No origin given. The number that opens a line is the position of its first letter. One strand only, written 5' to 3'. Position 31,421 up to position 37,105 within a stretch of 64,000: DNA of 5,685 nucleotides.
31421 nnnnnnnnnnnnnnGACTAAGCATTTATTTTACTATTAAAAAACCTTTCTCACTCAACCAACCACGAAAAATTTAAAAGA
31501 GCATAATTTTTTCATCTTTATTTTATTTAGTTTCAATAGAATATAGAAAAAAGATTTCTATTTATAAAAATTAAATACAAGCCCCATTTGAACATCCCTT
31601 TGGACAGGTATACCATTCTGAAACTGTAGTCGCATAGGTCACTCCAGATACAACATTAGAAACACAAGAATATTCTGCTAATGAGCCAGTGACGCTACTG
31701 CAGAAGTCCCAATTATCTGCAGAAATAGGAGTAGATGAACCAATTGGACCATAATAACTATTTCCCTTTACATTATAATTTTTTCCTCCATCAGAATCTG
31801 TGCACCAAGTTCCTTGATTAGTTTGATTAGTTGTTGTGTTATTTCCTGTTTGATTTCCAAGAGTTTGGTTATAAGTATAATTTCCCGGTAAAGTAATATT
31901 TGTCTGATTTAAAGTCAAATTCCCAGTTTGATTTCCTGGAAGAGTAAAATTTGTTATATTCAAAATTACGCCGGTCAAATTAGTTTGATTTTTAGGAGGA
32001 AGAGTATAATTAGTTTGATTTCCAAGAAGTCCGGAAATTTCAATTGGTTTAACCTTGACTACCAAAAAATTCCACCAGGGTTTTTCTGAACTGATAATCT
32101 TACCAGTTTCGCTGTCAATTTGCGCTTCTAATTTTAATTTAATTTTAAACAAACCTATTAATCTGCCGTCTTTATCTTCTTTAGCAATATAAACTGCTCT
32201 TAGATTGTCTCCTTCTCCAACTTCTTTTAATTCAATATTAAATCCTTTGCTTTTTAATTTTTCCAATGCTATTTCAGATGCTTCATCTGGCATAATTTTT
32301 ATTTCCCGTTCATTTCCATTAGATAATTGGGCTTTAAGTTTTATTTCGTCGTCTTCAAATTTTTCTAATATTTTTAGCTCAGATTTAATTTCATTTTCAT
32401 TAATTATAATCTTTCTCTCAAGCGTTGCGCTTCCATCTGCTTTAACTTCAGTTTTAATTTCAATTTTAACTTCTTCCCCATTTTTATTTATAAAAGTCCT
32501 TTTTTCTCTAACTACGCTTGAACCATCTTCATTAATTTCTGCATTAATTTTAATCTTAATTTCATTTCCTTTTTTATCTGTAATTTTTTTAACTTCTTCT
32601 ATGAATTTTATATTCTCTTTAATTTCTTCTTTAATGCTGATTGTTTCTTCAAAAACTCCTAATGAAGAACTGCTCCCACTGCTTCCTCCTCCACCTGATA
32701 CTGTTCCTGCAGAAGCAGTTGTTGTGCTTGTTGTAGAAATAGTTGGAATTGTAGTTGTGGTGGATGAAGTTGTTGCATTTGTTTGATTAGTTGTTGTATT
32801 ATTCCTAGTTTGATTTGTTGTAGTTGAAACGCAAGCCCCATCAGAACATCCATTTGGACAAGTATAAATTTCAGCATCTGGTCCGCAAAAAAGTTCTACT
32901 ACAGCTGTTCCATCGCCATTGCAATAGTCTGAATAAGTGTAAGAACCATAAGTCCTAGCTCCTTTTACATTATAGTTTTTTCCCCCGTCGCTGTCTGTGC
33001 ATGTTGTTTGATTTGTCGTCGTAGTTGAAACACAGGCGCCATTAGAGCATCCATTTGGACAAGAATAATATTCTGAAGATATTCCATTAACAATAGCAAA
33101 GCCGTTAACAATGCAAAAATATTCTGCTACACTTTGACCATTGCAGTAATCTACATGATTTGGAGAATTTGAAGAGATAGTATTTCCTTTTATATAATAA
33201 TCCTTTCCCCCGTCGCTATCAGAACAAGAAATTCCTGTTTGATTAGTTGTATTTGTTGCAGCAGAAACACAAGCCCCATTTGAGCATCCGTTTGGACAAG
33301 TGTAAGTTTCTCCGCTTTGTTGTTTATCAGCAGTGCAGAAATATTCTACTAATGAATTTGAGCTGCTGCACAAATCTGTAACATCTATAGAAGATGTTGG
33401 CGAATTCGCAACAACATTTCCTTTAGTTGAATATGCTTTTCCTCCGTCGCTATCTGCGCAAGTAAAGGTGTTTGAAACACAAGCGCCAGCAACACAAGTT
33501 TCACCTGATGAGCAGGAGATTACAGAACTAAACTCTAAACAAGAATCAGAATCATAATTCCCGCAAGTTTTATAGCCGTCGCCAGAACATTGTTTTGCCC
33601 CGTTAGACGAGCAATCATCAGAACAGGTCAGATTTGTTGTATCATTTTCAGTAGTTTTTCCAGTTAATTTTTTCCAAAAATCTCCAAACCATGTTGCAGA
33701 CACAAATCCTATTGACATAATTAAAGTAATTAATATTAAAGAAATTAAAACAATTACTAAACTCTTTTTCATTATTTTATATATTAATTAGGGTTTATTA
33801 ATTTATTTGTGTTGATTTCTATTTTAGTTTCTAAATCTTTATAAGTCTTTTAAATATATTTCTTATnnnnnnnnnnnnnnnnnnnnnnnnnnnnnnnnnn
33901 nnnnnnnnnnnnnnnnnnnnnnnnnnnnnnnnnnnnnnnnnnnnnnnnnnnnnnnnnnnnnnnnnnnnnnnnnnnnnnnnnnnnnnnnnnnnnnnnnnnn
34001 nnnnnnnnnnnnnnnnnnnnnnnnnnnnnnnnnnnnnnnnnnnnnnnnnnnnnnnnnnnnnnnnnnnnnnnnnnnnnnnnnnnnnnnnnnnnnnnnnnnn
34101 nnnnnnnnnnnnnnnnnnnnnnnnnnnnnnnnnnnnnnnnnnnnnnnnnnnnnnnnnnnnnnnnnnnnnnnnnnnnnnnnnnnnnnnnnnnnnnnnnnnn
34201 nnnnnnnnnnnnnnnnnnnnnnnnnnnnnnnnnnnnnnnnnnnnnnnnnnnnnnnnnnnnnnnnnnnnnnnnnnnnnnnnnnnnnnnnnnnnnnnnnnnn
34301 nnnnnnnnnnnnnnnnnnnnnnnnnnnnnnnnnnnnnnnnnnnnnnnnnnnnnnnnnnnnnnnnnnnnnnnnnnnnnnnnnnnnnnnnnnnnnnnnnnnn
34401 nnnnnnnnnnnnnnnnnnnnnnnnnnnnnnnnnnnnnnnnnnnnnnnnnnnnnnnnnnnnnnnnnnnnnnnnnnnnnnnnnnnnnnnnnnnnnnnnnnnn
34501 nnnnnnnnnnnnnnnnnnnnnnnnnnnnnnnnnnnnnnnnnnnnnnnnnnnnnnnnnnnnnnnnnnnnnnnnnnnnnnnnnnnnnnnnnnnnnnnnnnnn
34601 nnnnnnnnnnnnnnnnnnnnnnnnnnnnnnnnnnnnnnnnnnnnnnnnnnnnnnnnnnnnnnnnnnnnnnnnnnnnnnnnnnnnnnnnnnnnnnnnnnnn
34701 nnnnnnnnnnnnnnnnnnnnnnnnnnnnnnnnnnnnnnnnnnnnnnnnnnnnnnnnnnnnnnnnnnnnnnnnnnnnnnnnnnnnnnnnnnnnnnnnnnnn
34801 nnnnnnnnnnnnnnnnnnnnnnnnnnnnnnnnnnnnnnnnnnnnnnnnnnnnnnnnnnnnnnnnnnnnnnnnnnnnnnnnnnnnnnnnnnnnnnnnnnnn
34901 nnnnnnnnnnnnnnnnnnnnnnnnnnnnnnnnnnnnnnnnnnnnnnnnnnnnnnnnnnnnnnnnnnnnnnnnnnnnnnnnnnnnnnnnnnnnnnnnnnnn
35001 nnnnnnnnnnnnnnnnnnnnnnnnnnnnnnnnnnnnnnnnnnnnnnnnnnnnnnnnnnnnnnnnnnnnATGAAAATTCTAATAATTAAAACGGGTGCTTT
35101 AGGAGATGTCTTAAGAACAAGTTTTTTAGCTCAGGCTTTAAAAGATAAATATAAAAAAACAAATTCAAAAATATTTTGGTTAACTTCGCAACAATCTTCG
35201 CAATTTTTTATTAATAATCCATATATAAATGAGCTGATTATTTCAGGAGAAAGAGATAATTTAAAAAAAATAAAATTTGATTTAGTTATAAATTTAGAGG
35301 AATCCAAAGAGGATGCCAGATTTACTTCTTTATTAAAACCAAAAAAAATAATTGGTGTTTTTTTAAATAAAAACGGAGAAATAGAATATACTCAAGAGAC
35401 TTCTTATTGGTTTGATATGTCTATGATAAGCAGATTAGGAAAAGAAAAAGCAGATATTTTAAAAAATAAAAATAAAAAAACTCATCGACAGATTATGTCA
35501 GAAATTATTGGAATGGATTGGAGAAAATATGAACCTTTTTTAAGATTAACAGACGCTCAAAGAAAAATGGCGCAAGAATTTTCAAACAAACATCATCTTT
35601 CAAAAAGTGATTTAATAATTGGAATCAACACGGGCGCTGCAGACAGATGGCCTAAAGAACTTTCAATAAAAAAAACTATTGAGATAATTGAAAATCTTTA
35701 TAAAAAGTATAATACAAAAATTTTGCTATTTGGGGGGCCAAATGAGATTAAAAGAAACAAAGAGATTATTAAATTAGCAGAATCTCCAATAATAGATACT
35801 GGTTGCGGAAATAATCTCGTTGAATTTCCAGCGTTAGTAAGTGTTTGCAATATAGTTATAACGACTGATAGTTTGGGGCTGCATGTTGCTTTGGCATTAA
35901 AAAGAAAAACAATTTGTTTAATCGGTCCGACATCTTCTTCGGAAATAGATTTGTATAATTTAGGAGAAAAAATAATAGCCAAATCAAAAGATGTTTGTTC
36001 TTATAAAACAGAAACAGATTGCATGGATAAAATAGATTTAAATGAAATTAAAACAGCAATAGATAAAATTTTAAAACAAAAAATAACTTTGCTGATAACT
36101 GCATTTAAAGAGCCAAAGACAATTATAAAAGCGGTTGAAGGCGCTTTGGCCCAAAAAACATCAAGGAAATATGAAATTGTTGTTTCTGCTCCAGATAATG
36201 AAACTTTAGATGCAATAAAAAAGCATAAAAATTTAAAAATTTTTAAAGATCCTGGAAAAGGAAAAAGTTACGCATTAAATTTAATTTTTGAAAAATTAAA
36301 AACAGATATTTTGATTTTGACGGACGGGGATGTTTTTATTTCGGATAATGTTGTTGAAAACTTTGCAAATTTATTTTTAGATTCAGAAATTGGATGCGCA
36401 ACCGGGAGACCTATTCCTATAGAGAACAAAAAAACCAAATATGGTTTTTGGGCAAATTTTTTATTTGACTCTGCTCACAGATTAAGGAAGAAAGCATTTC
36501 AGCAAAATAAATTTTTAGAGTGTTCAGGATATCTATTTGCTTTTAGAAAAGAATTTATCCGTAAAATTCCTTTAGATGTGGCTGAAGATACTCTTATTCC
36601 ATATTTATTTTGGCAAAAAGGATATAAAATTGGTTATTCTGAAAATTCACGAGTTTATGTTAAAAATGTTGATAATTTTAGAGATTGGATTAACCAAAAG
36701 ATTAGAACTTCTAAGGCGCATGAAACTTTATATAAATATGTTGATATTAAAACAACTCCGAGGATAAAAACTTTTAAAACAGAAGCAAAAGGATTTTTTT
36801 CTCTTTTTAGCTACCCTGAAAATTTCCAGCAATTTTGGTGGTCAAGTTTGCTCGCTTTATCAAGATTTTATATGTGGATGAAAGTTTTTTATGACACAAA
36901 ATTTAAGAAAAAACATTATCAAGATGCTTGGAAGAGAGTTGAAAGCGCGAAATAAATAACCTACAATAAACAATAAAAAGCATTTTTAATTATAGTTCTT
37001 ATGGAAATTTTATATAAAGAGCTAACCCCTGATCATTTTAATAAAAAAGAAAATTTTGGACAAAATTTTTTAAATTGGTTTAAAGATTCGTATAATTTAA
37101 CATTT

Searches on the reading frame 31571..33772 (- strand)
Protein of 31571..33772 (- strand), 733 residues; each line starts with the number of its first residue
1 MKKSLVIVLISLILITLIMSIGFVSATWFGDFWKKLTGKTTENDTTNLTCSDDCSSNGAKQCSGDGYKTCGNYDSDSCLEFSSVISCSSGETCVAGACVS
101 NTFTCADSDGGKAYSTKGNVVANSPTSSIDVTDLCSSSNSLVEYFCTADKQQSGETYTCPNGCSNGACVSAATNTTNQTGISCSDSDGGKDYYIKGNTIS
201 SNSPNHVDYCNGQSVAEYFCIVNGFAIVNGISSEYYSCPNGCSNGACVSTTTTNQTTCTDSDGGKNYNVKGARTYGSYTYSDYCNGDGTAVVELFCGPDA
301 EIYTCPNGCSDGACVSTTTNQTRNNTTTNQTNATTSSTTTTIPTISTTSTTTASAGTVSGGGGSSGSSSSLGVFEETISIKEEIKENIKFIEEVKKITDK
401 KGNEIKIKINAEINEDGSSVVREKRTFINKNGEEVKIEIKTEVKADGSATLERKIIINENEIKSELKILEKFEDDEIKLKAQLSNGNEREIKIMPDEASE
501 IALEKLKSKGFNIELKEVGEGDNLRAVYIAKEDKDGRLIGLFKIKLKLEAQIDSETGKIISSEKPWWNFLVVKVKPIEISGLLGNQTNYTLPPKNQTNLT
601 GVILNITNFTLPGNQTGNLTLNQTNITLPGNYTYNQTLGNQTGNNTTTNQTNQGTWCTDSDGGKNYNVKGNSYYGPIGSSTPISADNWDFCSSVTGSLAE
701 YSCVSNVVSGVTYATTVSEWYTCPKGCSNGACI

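Call 8: search_protein_families(library=pfam, proteins=[window:31571-33772:-], max_evalue=0.001)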
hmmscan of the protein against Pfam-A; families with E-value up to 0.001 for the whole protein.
window:31571-33772:- (733 aa): 0 families

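Call 50: search_protein_families(library=ncbifam, proteins=[window:31571-33772:-], max_evalue=0.00001)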
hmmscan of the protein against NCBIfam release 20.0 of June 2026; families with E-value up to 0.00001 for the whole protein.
window:31571-33772:- (733 aa): 0 families

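Call 65: find_homologous_proteins(query=window:31571-33772:-, max_evalue=0.00001)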
Query window:31571-33772:- (733 aa): 216 proteins with E <= 0.00001 among 8000 candidates; the best 120 are listed.
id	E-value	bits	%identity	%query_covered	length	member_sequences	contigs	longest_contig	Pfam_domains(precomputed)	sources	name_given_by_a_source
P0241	0.0e+0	1605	99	100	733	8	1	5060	-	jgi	-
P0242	1.2e-294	997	52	100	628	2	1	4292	-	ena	-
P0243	5.8e-221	754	62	56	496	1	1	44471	-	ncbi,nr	ncbi:hypothetical protein HYT91_02220 [Candidatus Pacearchaeota archaeon]|nr:hypothetical protein [C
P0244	1.5e-186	640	45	97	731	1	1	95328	-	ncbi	-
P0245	1.6e-184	633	49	67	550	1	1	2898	-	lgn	-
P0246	8.2e-181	621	62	31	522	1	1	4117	-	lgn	-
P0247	2.5e-179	616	46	58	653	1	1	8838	-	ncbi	-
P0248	1.2e-174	601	41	97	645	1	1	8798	-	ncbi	-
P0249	1.4e-148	515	46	48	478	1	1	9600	-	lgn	-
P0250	2.1e-115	405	39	84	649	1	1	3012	-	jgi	jgi:hypothetical protein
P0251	6.8e-115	403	83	30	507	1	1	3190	PF13948.12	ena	-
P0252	6.5e-108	380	39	78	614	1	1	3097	-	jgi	jgi:hypothetical protein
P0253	2.6e-88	315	43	31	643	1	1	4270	-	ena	-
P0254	8.6e-75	271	53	29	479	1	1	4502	-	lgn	-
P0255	7.1e-66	241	44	33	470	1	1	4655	-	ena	-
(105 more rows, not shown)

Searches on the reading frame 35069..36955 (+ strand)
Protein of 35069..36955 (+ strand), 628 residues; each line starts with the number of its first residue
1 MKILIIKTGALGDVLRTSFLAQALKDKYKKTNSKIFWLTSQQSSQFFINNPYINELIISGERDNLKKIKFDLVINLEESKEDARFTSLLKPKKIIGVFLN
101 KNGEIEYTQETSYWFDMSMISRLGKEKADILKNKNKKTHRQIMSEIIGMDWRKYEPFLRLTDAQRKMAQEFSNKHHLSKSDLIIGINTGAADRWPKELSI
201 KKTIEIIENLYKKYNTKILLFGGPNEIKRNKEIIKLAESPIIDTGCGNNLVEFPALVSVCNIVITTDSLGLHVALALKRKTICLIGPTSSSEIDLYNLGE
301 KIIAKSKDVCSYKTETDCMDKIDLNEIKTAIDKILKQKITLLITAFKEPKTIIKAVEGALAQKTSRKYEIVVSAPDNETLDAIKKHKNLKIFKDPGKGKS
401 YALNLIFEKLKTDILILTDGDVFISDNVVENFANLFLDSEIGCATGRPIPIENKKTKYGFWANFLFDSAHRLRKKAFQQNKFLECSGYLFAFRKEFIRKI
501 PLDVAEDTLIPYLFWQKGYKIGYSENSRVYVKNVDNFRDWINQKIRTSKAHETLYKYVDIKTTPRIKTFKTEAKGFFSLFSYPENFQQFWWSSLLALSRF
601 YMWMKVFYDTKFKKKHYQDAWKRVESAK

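Call 8: search_protein_families(library=pfam, proteins=[window:35069-36955:+], max_evalue=0.001)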
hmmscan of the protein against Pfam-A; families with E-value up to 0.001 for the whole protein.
window:35069-36955:+ (628 aa): 5 families
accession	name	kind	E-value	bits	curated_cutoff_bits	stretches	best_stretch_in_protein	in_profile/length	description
PF00535.33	Glycos_transf_2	-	8.3e-14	52.3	23.3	1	341-499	2-166/168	Glycosyl transferase family 2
PF01075.23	Glyco_transf_9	-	3.5e-13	49.9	22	1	64-315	7-238/247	Glycosyltransferase family 9 (heptosyltransferase)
PF13641.12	Glyco_tranf_2_3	-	1.1e-12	48.9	27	1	338-547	2-227/230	Glycosyltransferase like family 2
PF13632.12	Glyco_trans_2_3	-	1.8e-07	31.6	27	1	416-607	3-181/198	Glycosyl transferase family group 2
PF13506.12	Glyco_transf_21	-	1e-05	25.5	21.7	1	399-526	18-149/174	Glycosyl transferase family 21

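Call 50: search_protein_families(library=ncbifam, proteins=[window:35069-36955:+], max_evalue=0.00001)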
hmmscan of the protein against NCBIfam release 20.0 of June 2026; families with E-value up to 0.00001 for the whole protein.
window:35069-36955:+ (628 aa): 6 families
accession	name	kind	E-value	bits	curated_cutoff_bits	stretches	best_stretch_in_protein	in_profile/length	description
TIGR02195.1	heptsyl_trn_II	equivalog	1.1e-13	51.1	134.6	1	165-331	158-334/339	lipopolysaccharide heptosyltransferase II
TIGR03937.1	PgaC_IcaA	equivalog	8.1e-13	48.1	422.3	1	331-602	39-313/407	poly-beta-1,6-N-acetyl-D-glucosamine synthase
TIGR02193.1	heptsyl_trn_I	equivalog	2.1e-09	37.1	185.3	0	140-334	144-319/320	lipopolysaccharide heptosyltransferase I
TIGR02201.1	heptsyl_trn_III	equivalog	7.5e-09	35.1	170.2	1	2-294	1-295/344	putative lipopolysaccharide heptosyltransferase III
NF007742.0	PRK10422.1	equivalog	1.6e-08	33.8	467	0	201-289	202-292/352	lipopolysaccharide core heptosyltransferase RfaQ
NF008162.0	PRK10916.1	equivalog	5.2e-08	32.4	569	1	158-290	160-292/348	ADP-heptose--LPS heptosyltransferase RfaF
